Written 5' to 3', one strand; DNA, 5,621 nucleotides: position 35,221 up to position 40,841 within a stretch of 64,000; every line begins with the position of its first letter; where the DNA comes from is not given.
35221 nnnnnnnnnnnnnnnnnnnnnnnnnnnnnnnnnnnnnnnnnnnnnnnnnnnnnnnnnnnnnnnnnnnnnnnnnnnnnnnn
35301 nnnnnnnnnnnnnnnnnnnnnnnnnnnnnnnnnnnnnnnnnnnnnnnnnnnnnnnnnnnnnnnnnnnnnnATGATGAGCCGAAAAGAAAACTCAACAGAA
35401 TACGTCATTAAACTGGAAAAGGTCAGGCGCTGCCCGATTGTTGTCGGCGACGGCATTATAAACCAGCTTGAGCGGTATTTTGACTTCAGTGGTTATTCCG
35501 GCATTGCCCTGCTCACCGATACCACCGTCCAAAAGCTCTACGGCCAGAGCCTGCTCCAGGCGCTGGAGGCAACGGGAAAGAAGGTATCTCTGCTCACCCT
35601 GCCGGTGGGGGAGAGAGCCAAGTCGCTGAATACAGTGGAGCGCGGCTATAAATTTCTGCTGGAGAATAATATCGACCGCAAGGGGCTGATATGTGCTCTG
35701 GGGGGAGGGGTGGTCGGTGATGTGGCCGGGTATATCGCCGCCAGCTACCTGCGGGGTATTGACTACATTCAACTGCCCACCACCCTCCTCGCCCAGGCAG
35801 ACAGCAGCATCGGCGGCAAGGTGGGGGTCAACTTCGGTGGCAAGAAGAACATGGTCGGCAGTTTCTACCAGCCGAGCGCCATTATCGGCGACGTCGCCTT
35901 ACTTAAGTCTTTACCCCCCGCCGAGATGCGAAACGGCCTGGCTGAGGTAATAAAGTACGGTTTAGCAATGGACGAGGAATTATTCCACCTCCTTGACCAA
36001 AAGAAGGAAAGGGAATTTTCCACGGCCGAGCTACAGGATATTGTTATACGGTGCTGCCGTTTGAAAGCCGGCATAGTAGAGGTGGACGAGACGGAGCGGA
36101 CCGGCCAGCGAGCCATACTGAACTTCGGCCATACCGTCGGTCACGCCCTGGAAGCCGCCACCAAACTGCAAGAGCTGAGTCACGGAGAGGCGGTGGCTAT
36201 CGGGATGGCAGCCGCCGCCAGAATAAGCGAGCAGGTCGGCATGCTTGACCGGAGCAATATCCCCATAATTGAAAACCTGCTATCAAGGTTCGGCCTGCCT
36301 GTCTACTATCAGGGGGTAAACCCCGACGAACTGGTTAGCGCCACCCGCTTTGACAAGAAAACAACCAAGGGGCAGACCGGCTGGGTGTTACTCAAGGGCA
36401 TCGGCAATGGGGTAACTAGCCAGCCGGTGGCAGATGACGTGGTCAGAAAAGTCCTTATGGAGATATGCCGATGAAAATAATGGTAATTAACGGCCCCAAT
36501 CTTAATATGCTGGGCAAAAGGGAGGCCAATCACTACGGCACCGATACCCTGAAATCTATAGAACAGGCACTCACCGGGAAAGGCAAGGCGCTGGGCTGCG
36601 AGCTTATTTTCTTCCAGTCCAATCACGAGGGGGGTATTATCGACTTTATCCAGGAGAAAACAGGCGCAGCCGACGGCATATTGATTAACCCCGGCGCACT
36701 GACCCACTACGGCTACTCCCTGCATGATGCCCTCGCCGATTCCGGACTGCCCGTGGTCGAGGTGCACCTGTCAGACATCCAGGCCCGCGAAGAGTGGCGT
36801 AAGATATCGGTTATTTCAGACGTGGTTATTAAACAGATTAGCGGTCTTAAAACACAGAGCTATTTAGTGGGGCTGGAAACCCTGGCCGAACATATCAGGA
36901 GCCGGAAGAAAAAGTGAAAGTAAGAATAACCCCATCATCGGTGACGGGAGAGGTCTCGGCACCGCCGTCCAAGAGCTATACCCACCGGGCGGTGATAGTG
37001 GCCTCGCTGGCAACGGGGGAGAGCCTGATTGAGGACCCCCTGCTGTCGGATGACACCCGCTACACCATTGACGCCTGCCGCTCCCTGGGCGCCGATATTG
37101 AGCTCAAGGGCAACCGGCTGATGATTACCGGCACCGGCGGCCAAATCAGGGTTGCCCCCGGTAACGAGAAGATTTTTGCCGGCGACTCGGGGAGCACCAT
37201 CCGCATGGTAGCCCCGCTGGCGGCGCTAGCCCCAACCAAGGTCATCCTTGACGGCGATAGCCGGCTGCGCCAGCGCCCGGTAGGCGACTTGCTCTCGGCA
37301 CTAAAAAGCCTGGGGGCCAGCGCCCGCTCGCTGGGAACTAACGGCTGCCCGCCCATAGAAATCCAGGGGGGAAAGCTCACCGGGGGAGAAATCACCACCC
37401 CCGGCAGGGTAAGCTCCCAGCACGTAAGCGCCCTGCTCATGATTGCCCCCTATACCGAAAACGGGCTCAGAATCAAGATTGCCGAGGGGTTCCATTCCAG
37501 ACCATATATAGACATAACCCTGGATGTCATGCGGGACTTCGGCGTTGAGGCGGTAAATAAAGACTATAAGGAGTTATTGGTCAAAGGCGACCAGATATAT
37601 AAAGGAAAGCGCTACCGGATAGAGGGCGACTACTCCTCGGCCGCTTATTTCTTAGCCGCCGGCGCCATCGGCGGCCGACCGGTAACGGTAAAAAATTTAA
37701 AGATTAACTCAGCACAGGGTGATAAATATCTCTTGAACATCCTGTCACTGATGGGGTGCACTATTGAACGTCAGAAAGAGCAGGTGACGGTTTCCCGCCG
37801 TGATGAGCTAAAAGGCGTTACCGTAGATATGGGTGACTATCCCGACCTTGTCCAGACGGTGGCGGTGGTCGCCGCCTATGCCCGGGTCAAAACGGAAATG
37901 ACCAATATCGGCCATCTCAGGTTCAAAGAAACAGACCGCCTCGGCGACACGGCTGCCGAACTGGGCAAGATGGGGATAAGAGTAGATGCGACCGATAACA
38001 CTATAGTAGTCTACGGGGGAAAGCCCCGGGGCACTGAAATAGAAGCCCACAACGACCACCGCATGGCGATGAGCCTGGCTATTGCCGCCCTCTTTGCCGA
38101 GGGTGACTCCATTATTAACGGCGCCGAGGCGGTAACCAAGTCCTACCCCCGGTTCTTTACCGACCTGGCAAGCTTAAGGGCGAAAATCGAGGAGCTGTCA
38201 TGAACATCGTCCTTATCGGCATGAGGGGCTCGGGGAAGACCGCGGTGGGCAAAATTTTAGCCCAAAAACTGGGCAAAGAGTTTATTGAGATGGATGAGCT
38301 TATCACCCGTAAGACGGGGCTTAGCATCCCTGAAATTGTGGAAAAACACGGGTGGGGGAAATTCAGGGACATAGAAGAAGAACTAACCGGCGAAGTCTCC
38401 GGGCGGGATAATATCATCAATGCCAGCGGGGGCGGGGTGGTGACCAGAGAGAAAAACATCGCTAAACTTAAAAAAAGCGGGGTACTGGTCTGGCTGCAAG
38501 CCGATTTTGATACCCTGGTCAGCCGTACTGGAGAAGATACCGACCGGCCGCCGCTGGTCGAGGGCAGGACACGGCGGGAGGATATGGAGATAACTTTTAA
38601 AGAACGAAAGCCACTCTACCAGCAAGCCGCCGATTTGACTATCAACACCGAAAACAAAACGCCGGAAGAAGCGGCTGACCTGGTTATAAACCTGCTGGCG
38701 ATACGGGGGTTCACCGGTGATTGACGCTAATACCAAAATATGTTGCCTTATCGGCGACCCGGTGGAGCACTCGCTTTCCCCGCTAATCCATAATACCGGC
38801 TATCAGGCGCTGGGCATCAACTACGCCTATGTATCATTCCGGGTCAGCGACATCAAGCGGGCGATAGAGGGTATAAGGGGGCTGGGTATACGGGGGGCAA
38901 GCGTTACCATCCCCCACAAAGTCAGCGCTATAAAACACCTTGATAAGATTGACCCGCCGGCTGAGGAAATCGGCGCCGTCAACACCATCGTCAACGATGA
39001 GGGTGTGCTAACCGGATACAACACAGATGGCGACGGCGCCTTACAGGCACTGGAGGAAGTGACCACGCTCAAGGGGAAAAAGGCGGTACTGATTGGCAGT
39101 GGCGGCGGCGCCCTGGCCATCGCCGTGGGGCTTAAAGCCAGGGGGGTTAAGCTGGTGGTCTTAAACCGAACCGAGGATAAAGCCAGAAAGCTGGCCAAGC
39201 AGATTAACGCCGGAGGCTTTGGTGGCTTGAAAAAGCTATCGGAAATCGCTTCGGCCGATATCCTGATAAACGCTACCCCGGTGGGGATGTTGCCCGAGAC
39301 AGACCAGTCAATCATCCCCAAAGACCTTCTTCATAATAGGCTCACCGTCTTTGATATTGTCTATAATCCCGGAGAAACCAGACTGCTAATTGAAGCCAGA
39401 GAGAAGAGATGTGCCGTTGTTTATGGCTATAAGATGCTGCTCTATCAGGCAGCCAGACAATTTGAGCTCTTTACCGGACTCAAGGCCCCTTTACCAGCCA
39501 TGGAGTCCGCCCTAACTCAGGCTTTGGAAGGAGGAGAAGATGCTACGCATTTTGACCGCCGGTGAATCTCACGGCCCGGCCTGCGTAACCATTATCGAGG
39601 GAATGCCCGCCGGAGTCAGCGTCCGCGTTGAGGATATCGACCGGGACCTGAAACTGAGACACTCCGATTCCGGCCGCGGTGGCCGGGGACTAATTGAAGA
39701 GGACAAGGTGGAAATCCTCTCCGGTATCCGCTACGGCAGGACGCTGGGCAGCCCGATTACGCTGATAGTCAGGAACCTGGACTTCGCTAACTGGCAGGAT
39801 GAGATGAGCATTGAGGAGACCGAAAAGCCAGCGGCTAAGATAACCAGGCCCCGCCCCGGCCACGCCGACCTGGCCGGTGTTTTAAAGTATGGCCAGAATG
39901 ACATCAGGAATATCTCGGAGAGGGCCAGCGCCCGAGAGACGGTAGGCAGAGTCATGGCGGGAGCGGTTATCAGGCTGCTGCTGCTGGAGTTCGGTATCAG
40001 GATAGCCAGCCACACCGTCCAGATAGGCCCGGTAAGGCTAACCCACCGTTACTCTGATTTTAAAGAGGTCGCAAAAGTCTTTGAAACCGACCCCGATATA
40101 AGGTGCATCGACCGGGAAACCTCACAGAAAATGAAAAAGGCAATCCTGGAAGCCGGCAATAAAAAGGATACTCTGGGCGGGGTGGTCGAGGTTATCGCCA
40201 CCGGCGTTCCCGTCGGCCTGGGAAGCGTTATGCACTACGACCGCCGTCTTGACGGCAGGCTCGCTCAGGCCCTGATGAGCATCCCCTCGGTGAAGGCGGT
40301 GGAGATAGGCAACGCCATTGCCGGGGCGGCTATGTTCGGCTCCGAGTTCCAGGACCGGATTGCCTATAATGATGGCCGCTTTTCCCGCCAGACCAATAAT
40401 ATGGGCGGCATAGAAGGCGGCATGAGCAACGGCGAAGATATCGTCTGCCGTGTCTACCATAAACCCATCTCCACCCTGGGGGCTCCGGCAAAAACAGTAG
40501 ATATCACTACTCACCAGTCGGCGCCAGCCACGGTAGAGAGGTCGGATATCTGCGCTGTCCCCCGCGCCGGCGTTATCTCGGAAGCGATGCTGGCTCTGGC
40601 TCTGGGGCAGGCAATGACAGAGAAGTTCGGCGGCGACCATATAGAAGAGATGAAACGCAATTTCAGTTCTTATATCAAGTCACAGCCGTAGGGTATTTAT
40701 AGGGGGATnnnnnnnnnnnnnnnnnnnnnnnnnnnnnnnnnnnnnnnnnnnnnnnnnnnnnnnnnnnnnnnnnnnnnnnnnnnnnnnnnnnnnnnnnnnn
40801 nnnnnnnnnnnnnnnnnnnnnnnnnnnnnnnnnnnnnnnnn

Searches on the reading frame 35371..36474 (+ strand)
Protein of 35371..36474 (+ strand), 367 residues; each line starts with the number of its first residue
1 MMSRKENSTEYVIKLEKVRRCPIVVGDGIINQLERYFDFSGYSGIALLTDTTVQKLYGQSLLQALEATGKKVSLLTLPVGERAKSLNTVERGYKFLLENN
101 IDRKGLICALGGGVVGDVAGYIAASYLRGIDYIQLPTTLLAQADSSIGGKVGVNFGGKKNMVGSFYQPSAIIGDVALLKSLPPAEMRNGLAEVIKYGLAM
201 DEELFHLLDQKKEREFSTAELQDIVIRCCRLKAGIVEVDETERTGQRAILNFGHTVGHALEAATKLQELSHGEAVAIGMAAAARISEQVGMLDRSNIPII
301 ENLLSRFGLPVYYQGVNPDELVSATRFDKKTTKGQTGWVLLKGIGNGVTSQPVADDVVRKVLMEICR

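Call 74: search_protein_families(library=ncbifam, proteins=[window:35371-36474:+], max_evalue=1e-20)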
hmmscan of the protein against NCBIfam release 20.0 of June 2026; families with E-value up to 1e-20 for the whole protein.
window:35371-36474:+ (367 aa): 5 families
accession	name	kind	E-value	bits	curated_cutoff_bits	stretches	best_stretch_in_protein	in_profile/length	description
TIGR01357.1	aroB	equivalog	5e-106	354.8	305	1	22-359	2-340/344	3-dehydroquinate synthase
TIGR04425.1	P_lya_rel_AroB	hypoth_equivalog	6.7e-70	235.8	400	1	46-364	29-343/348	AroB-related putative sugar phosphate phospholyase (cyclizing)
NF004852.0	PRK06203.1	equivalog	2.4e-60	204.5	333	1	74-361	91-387/407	3-dehydroquinate synthase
NF010627.0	PRK14021.1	equivalog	6.7e-58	196.4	565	1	22-362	190-537/542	bifunctional shikimate kinase/3-dehydroquinate synthase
NF010556.0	PRK13951.1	equivalog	9.9e-43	146.7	560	1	48-336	191-465/492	bifunctional shikimate kinase AroK/3-dehydroquinate synthase AroB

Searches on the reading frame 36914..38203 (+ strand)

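Call 74: search_protein_families(library=ncbifam, proteins=[window:36914-38203:+], max_evalue=1e-20)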
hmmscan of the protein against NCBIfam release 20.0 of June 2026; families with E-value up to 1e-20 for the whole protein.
window:36914-38203:+ (429 aa): 5 families
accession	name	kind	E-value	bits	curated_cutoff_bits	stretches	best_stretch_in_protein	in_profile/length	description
TIGR01356.1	aroA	equivalog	6.5e-136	453.4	287.25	1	12-423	1-414/415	3-phosphoshikimate 1-carboxyvinyltransferase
NF008816.0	PRK11860.1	equivalog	3.7e-91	306.2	943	1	9-422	14-436/662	bifunctional 3-phosphoshikimate 1-carboxyvinyltransferase/cytidylate kinase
NF011381.1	PRK14806.1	equivalog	1.3e-58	198.9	902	1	4-419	305-723/733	bifunctional prephenate dehydrogenase/3-phosphoshikimate 1-carboxyvinyltransferase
NF006873.0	PRK09369.1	subfamily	6.3e-31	107.5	297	1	9-427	11-416/419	UDP-N-acetylglucosamine 1-carboxyvinyltransferase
TIGR01072.1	murA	equivalog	2.5e-29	102.3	392.7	1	9-426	11-415/416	UDP-N-acetylglucosamine 1-carboxyvinyltransferase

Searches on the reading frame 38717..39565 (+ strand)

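Call 74: search_protein_families(library=ncbifam, proteins=[window:38717-39565:+], max_evalue=1e-20)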
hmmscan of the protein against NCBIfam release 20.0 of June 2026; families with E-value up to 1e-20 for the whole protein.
window:38717-39565:+ (282 aa): 17 families
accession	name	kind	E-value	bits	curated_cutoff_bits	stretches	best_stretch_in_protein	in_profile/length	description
NF001319.0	PRK00258.3-3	equivalog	4.4e-88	294.9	252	1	2-270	2-274/279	shikimate dehydrogenase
TIGR00507.1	aroE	equivalog_domain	4.1e-79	265.5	200.2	1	7-270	1-269/270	shikimate dehydrogenase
NF009200.0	PRK12548.1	subfamily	5.6e-66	222.8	432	1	2-263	5-284/289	shikimate dehydrogenase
NF001313.0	PRK00258.2-1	equivalog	3.8e-64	217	431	1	2-266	5-286/290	shikimate dehydrogenase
NF001322.0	PRK00258.3-6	equivalog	9.4e-61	205.5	285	1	7-271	6-268/272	shikimate dehydrogenase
NF001314.0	PRK00258.2-2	equivalog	2.7e-59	200.6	248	1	1-270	2-288/290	shikimate dehydrogenase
NF001311.0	PRK00258.1-3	equivalog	8.9e-57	192.4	235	1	9-270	8-273/279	shikimate dehydrogenase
NF009202.0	PRK12550.1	equivalog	9.7e-57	192.3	306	1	2-258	5-259/272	shikimate 5-dehydrogenase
NF001315.0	PRK00258.2-4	equivalog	1.3e-54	185.3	413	1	2-269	3-282/284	shikimate dehydrogenase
NF001316.0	PRK00258.2-5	equivalog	6.6e-54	182.9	247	1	7-270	2-261/263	shikimate dehydrogenase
NF009390.0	PRK12749.1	equivalog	9.9e-54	182.7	349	1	5-262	6-280/288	quinate/shikimate dehydrogenase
NF001312.0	PRK00258.1-4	equivalog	4.2e-53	180.5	295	1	5-256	8-267/285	shikimate dehydrogenase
NF009201.0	PRK12549.1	subfamily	1.5e-50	172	235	1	7-268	8-282/286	shikimate dehydrogenase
NF006802.0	PRK09310.1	equivalog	1.2e-46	159.6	598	1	4-252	213-453/477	bifunctional 3-dehydroquinate dehydratase/shikimate dehydrogenase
TIGR01809.1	Shik-DH-AROM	equivalog_domain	7.7e-46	156.5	196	1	7-266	6-282/282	shikimate dehydrogenase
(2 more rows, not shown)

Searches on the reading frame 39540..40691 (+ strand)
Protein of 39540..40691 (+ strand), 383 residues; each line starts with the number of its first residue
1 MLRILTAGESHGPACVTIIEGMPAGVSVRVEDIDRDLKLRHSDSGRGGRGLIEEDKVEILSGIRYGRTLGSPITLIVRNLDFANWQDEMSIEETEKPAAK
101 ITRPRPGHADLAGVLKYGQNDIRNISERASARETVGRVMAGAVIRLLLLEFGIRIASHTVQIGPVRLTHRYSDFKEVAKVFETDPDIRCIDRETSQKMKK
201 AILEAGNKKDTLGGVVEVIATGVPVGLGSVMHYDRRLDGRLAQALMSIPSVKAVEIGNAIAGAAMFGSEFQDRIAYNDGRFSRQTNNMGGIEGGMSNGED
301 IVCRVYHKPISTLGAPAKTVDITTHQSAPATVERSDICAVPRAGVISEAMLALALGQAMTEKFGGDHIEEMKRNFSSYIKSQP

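Call 74: search_protein_families(library=ncbifam, proteins=[window:39540-40691:+], max_evalue=1e-20)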
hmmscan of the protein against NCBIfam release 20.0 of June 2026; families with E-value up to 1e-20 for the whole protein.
window:39540-40691:+ (383 aa): 3 families
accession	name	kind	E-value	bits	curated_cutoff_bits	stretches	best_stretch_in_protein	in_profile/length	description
NF003793.1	PRK05382.1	equivalog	1.5e-122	408.7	321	1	3-359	1-342/344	chorismate synthase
TIGR00033.1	aroC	equivalog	2.8e-115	385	212.2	1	2-364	1-349/351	chorismate synthase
NF009113.0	PRK12463.1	equivalog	7.6e-113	377.4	799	1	2-378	1-383/390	chorismate synthase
